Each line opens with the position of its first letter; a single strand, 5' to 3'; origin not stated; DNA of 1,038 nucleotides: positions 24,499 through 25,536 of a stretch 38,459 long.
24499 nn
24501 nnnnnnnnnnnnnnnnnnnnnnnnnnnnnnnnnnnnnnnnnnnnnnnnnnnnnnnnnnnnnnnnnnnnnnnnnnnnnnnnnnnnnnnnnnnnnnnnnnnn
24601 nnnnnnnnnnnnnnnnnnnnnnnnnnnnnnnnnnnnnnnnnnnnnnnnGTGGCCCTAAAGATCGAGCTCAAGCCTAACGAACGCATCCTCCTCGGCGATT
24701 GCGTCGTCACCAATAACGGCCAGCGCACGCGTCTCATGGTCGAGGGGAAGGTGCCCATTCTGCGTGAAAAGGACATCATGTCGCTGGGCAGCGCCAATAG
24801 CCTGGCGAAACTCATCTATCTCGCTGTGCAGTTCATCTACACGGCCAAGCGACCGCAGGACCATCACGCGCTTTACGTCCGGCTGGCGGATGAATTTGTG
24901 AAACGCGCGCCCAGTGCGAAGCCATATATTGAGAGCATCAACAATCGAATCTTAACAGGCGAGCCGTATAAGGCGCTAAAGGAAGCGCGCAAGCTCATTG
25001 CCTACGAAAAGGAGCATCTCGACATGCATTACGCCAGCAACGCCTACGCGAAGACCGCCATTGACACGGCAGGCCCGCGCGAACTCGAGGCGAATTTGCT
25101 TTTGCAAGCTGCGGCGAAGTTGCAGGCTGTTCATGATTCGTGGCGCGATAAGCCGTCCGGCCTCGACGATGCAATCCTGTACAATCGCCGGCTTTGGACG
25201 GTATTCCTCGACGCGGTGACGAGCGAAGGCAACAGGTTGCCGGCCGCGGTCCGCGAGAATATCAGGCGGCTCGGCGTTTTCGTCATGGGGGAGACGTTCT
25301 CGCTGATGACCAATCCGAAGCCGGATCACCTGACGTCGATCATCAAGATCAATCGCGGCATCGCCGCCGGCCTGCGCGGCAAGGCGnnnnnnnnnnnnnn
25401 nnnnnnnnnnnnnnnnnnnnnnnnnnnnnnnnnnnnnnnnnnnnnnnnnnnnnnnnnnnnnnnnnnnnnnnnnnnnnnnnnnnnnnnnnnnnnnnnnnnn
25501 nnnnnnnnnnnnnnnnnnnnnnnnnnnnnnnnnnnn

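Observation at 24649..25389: flbT and flaF are joined in one reading frame with no stop codon, while a strong internal SD and ATG are retained for FlaF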

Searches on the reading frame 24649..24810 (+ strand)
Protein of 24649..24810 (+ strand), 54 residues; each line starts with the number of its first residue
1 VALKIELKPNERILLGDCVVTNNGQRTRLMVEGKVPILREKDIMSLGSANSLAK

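Call 34: search_protein_families(library=pfam, proteins=[window:24649-24810:+], max_evalue=10)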
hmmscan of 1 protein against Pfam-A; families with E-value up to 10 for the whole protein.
window:24649-24810:+ (54 aa): 1 family
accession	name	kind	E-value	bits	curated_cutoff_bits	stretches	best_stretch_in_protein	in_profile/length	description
PF07378.16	FlbT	-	5.7e-15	55.9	27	1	3-53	1-51/125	Flagellar protein FlbT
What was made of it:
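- Tried and rejected: Pfam at E up to 10 on the first 54 residues returned only FlbT (call 34).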

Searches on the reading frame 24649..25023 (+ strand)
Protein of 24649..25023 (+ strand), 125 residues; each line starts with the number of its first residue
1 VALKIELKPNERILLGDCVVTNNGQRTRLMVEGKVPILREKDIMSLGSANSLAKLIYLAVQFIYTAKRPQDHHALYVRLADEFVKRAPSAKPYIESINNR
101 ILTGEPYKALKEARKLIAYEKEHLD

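Call 3: search_protein_families(library=pfam, proteins=[window:24649-25023:+], max_evalue=0.01)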
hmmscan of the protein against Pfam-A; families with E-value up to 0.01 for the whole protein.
window:24649-25023:+ (125 aa): 1 family
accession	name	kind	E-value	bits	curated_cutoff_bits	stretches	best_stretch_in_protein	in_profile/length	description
PF07378.16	FlbT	-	7.8e-36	123.3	27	1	3-123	1-124/125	Flagellar protein FlbT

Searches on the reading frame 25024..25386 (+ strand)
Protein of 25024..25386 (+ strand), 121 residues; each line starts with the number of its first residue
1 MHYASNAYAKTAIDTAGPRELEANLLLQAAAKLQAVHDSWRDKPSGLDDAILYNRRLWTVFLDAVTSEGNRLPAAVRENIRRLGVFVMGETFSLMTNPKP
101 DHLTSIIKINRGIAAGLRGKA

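Call 3: search_protein_families(library=pfam, proteins=[window:25024-25386:+], max_evalue=0.01)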
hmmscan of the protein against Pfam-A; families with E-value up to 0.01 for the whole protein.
window:25024-25386:+ (121 aa): 1 family
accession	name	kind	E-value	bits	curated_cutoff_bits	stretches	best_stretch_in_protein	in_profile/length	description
PF07309.16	FlaF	-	5.3e-30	104.2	23.6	1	5-117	2-113/113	Flagellar protein FlaF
